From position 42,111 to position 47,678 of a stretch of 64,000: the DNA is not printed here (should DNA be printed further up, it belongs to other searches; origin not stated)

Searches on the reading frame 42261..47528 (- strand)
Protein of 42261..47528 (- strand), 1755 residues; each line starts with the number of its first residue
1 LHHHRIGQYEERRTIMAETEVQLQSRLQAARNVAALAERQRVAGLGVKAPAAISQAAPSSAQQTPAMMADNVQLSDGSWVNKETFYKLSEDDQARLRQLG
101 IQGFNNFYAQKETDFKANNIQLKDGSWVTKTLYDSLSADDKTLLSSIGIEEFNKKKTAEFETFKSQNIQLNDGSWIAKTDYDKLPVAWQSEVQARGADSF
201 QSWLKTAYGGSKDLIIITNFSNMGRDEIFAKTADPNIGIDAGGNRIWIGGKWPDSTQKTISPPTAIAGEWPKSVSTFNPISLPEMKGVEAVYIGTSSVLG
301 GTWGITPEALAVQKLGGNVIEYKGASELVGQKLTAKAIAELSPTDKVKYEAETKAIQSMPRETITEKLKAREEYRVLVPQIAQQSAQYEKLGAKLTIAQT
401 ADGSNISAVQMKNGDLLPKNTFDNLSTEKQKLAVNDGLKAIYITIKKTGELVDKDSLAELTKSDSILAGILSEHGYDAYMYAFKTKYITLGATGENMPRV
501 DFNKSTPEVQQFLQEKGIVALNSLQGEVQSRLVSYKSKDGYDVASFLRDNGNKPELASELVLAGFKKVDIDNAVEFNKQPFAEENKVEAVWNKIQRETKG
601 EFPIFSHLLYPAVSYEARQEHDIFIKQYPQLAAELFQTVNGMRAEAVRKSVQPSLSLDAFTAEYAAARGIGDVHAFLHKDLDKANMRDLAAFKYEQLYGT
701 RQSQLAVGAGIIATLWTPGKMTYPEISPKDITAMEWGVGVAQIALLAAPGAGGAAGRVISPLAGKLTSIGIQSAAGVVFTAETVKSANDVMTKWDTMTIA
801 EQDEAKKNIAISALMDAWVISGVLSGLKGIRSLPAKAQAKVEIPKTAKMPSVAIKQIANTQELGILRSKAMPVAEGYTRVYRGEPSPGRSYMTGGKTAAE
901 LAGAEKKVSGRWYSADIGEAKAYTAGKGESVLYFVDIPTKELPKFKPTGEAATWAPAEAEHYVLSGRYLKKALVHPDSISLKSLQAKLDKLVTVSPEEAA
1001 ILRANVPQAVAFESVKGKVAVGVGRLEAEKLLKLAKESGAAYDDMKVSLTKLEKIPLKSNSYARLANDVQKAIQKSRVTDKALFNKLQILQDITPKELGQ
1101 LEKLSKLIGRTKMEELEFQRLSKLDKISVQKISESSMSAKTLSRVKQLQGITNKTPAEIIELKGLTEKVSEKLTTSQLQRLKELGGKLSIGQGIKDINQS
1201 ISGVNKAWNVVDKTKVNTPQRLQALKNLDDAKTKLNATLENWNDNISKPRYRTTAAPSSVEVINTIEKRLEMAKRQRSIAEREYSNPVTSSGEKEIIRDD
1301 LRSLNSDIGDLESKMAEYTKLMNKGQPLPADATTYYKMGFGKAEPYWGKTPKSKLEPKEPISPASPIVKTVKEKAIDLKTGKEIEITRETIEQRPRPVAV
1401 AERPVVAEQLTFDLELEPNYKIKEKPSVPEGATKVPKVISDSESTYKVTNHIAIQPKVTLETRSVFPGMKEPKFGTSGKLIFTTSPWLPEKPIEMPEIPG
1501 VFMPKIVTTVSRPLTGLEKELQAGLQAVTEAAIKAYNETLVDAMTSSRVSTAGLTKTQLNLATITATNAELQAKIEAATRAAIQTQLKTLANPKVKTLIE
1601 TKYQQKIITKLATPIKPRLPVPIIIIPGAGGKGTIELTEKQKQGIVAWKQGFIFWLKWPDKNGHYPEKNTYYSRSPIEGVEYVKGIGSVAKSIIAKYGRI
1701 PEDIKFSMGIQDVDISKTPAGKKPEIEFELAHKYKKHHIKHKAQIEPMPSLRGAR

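Call 24: search_protein_families(library=phrogs, proteins=[window:42261-47528:-], max_evalue=0.001)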
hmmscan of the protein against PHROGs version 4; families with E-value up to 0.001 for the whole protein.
window:42261-47528:- (1755 aa): 1 family
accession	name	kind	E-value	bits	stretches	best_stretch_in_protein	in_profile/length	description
phrog_9626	-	unknown function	0.0003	21.9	0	1131-1189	13-70/108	-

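Call 41: search_protein_families(library=pfam, proteins=[window:42261-47528:-], max_evalue=0.001)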
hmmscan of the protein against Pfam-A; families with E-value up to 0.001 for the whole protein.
window:42261-47528:- (1755 aa): 0 families
